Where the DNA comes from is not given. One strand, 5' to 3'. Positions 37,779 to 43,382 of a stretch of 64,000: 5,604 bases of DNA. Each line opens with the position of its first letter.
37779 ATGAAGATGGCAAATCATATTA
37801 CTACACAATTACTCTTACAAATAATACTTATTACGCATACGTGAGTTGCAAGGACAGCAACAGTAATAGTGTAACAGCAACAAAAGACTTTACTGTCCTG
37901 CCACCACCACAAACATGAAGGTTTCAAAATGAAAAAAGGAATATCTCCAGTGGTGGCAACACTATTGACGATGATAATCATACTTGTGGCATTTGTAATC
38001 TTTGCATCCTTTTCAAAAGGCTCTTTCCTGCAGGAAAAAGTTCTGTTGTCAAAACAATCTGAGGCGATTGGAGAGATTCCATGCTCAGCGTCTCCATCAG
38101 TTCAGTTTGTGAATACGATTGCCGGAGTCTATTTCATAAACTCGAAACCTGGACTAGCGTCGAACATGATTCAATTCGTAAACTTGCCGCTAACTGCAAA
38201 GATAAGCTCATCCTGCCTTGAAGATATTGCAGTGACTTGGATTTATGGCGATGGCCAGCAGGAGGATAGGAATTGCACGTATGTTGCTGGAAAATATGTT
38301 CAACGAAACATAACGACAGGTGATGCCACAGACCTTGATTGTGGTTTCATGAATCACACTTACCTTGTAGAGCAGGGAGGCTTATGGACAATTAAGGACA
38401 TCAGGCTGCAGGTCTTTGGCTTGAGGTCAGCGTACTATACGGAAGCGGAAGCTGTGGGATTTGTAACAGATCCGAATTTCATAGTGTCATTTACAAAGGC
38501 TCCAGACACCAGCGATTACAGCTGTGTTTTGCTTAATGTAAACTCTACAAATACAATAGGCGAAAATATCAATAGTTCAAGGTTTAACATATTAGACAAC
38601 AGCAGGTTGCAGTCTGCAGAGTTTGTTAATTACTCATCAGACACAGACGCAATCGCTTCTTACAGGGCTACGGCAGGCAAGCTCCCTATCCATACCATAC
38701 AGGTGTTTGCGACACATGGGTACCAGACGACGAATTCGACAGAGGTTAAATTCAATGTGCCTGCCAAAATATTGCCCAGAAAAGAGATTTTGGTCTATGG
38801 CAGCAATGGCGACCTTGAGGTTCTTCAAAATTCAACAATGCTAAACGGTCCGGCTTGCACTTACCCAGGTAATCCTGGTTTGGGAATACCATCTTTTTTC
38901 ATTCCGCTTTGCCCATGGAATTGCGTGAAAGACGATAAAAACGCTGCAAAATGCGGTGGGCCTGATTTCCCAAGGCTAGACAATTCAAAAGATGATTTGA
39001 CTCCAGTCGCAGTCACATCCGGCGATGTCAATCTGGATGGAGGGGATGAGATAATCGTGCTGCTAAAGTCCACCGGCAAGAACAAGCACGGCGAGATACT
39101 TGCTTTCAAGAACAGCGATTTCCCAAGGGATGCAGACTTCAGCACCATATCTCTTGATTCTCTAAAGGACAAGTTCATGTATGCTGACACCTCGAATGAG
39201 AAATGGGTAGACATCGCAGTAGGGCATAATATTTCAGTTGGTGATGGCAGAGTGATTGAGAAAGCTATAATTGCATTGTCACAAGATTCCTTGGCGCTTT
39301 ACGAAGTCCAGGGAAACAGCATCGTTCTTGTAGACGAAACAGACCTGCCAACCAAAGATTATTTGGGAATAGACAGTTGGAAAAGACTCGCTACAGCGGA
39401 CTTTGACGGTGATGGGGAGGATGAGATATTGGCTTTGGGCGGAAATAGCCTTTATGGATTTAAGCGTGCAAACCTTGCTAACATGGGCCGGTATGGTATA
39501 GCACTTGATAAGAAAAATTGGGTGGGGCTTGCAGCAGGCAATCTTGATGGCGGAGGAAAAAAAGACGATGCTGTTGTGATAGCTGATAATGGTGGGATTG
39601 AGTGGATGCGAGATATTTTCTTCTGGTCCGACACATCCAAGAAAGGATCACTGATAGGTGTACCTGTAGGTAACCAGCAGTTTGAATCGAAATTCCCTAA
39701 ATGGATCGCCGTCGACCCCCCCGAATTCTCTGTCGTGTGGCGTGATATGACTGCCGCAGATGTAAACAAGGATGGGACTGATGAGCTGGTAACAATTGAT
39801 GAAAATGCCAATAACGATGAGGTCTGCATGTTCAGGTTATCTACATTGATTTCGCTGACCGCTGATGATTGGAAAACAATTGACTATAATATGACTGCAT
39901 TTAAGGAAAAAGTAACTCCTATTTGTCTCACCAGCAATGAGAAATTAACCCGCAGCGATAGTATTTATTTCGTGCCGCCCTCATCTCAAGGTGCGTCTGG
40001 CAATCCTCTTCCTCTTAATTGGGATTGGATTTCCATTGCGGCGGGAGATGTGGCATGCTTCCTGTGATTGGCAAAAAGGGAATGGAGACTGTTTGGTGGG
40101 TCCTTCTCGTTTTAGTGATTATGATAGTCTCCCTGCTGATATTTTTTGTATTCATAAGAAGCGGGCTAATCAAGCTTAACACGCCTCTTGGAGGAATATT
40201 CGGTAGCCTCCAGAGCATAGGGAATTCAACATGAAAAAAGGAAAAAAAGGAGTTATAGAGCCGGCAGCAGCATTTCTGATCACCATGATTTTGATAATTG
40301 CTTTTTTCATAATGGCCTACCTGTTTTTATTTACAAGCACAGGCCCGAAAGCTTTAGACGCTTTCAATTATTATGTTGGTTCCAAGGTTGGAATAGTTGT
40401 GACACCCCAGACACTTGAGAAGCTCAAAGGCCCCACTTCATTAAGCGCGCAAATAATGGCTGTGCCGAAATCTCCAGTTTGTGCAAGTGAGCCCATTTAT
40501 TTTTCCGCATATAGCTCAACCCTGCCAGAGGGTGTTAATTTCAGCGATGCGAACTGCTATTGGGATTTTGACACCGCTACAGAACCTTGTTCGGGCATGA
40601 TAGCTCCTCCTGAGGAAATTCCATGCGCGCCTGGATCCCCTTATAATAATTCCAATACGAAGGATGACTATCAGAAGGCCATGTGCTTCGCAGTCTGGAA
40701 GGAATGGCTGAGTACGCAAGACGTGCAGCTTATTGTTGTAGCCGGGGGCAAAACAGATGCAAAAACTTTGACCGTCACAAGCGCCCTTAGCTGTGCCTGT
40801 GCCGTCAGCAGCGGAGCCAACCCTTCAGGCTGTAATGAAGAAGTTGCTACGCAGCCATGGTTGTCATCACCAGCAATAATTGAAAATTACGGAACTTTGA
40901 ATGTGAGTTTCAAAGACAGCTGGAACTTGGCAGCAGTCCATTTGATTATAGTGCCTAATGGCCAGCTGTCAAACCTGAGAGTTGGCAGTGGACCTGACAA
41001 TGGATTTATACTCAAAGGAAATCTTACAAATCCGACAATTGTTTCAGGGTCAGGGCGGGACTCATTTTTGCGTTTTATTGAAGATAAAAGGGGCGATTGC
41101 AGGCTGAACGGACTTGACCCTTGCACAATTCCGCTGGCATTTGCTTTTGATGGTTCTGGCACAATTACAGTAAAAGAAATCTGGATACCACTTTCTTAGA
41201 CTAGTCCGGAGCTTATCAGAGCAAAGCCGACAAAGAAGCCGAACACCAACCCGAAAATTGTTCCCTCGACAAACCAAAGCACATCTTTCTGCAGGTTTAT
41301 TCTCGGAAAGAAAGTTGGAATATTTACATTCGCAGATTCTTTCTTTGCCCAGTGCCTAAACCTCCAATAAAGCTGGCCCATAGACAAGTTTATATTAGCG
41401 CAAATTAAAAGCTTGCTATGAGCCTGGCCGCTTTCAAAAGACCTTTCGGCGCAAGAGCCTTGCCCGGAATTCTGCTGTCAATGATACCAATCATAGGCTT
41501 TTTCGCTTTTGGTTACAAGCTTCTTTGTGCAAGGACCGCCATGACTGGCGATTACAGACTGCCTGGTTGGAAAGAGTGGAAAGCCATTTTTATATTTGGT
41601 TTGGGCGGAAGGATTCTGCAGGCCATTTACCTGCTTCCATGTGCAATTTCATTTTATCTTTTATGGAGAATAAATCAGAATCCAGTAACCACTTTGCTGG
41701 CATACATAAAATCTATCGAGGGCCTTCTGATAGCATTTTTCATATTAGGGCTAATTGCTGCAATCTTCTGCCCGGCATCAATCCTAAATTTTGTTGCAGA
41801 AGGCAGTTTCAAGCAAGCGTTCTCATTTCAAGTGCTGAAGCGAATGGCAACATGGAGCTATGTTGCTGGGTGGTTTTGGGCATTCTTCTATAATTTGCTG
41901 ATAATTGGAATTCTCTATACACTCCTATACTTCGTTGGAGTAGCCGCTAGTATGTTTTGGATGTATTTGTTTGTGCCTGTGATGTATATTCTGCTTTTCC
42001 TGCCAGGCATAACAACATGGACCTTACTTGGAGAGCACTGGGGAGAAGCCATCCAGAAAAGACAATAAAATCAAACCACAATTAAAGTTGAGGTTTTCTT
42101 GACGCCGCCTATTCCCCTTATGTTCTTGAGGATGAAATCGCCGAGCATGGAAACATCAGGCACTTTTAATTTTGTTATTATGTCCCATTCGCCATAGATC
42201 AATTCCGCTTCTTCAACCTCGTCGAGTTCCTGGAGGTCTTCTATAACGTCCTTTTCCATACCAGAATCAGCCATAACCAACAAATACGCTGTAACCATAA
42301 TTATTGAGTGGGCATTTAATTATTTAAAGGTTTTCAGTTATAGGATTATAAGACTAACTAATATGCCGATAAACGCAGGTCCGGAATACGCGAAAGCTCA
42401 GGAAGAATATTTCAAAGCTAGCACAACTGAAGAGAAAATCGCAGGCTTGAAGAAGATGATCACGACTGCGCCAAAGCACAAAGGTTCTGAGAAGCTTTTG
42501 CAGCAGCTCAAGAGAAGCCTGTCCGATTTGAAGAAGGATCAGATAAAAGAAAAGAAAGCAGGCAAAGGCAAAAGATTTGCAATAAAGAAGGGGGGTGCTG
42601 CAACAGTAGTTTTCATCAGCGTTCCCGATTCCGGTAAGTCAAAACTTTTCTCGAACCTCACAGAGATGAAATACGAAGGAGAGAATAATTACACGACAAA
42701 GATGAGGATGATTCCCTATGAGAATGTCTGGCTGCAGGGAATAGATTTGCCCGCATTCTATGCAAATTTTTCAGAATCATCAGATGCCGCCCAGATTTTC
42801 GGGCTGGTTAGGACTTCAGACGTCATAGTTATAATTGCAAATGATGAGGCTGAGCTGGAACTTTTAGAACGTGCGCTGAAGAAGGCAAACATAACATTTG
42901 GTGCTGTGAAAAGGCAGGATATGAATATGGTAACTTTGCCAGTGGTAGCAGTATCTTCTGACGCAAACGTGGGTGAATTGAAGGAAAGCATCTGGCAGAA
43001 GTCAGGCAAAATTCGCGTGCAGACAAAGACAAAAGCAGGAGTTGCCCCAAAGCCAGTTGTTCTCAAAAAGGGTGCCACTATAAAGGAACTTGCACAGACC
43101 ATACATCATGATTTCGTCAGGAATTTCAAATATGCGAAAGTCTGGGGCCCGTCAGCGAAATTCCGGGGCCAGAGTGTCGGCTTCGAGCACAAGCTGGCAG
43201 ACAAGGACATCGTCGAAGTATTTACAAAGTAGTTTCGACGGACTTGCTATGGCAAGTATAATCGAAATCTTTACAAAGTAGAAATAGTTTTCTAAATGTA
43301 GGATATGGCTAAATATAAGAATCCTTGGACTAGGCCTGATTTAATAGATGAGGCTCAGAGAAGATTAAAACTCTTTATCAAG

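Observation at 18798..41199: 22-kb type IV pilus-like super-locus: divergent ATPase and platform followed by about 17 prepilin-like or N-anchored proteins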

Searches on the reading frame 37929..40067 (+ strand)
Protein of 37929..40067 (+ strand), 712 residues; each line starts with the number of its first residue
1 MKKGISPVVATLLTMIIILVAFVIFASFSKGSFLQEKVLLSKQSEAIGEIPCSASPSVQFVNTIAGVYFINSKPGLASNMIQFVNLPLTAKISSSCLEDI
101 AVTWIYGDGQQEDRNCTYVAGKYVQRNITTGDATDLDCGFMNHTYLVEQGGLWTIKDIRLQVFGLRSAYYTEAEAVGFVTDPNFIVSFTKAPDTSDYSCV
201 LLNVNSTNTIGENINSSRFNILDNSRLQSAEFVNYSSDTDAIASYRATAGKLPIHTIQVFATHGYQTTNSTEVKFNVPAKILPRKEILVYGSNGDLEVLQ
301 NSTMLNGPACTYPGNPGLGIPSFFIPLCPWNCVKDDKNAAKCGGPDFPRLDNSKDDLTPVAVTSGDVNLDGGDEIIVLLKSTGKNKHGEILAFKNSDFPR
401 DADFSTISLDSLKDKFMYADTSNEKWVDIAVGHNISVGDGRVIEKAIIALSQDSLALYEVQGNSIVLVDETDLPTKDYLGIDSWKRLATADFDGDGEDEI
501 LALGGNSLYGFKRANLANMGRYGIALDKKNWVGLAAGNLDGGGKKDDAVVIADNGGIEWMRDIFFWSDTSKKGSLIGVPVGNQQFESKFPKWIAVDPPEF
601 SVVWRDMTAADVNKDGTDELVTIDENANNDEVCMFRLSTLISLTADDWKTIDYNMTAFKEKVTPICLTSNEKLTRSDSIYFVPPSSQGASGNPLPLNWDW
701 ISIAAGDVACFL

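Call 5: search_protein_families(library=pfam, proteins=[window:37929-40067:+], max_evalue=0.1)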
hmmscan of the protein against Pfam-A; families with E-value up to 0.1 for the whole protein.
window:37929-40067:+ (712 aa): 2 families
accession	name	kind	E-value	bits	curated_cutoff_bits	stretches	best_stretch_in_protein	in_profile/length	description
PF13517.12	FG-GAP_3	-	0.00015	22.8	26.9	2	447-501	10-60/61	FG-GAP-like repeat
PF01839.29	FG-GAP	-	0.028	14.8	22.1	1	486-501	4-19/37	FG-GAP repeat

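Call 10: search_protein_families(library=ncbifam, proteins=[window:37929-40067:+], max_evalue=0.1)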
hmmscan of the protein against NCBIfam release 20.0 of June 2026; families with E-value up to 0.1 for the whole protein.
window:37929-40067:+ (712 aa): 2 families
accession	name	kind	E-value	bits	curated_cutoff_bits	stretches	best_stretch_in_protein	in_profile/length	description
NF052506.1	PA5033_fam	subfamily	0.002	17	100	1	462-562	136-235/284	PA5033 family protein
TIGR02537.2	arch_flag_Nterm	domain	0.0071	15.9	20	1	1-28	1-29/33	archaellin/type IV pilin N-terminal domain-containing protein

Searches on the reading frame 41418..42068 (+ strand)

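Call 32: search_protein_families(library=pfam, proteins=[window:41418-42068:+], max_evalue=0.05)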
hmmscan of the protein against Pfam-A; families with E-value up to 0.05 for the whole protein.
window:41418-42068:+ (216 aa): 2 families
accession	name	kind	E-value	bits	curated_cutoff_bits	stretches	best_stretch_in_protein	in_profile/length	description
PF13197.11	DUF4013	-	1e-18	68.1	26.9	1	18-172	3-165/168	Protein of unknown function (DUF4013)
PF01010.25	Proton_antipo_C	-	0.0068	16.5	26.8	1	100-165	167-232/243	NADH-dehyrogenase subunit F, TMs, (complex I) C-terminus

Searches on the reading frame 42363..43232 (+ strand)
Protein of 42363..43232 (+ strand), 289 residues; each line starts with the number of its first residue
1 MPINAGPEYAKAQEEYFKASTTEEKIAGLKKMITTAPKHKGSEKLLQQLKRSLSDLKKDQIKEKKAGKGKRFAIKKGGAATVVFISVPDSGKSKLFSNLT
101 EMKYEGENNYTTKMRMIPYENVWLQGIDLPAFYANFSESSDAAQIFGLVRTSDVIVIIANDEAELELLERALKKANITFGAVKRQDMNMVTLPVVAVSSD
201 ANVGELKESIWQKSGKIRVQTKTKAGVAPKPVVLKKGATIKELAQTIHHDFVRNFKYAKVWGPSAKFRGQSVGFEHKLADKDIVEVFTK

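Call 32: search_protein_families(library=pfam, proteins=[window:42363-43232:+], max_evalue=0.05)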
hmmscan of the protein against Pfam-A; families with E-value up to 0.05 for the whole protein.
window:42363-43232:+ (289 aa): 6 families
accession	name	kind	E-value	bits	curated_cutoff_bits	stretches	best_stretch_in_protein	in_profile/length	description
PF02824.27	TGS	-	3.2e-14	53.2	22.2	1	224-288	6-60/60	TGS domain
PF01926.29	MMR_HSR1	-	0.00055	20.5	21.9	1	82-175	2-99/113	50S ribosome-binding GTPase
PF06071.19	YchF-GTPase_C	-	0.0075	16.8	27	1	234-261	17-44/84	Protein of unknown function (DUF933)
PF25565.1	Ubiquitin_At1g33420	-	0.008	16.5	27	0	224-250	22-48/92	At1g33420-like, ubiquitin-like domain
PF02421.24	FeoB_N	-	0.015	15.3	27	1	81-160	2-87/156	Ferrous iron transport protein B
PF21403.4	OTU1_UBXL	-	0.023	15.7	22.7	0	194-215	13-34/49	OTU1, UBXL domain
